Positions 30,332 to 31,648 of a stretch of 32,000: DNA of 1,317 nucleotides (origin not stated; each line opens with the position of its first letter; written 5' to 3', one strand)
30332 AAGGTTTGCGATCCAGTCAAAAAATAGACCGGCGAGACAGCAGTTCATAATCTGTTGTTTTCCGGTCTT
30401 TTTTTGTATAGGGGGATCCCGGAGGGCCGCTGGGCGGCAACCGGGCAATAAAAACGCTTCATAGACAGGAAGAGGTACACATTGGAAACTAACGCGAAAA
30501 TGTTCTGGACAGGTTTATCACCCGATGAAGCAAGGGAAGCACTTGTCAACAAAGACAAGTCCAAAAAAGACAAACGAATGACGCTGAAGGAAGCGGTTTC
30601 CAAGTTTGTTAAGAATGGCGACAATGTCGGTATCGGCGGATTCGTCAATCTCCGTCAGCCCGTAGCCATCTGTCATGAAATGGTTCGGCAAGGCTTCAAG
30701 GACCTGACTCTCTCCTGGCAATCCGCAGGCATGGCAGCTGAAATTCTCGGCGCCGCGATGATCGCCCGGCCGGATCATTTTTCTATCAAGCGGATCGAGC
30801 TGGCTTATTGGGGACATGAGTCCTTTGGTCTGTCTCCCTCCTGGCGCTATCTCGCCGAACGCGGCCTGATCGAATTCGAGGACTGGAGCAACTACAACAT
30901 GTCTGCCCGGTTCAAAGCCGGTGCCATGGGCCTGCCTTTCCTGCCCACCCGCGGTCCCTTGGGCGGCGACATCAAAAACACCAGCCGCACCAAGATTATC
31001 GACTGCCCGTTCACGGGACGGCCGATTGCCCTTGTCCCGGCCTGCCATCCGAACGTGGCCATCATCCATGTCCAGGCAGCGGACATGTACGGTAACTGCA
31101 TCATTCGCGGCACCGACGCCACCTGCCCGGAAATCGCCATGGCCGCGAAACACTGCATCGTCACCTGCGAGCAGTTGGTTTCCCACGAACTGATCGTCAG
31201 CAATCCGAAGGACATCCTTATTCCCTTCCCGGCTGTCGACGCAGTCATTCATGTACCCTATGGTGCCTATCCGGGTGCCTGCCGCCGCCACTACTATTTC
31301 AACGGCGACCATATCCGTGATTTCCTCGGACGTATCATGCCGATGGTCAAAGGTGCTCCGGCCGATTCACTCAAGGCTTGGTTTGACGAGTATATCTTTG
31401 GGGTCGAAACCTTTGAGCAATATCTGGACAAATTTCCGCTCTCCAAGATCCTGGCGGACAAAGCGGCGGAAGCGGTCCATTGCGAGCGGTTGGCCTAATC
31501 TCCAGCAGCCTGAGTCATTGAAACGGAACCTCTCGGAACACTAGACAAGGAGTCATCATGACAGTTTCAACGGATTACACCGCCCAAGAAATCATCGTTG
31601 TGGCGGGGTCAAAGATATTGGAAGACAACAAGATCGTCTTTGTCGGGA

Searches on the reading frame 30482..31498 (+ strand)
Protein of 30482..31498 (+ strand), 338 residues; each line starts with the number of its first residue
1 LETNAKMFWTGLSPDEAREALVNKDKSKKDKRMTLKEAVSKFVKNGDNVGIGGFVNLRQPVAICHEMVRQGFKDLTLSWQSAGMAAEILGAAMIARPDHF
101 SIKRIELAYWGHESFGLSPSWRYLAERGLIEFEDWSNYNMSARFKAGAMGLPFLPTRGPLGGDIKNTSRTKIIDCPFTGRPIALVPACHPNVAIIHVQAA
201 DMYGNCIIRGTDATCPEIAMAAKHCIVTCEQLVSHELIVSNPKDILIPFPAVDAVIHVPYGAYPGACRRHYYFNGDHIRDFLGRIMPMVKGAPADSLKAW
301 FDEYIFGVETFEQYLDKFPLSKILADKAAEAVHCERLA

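Call 54: search_protein_families(library=pfam, proteins=[window:30482-31498:+], max_evalue=0.00001)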
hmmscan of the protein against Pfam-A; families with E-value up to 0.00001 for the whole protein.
window:30482-31498:+ (338 aa): 1 family
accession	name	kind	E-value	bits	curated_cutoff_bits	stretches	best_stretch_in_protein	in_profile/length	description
PF01144.29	CoA_trans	-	1.5e-28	100.1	23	1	33-256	2-215/217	Coenzyme A transferase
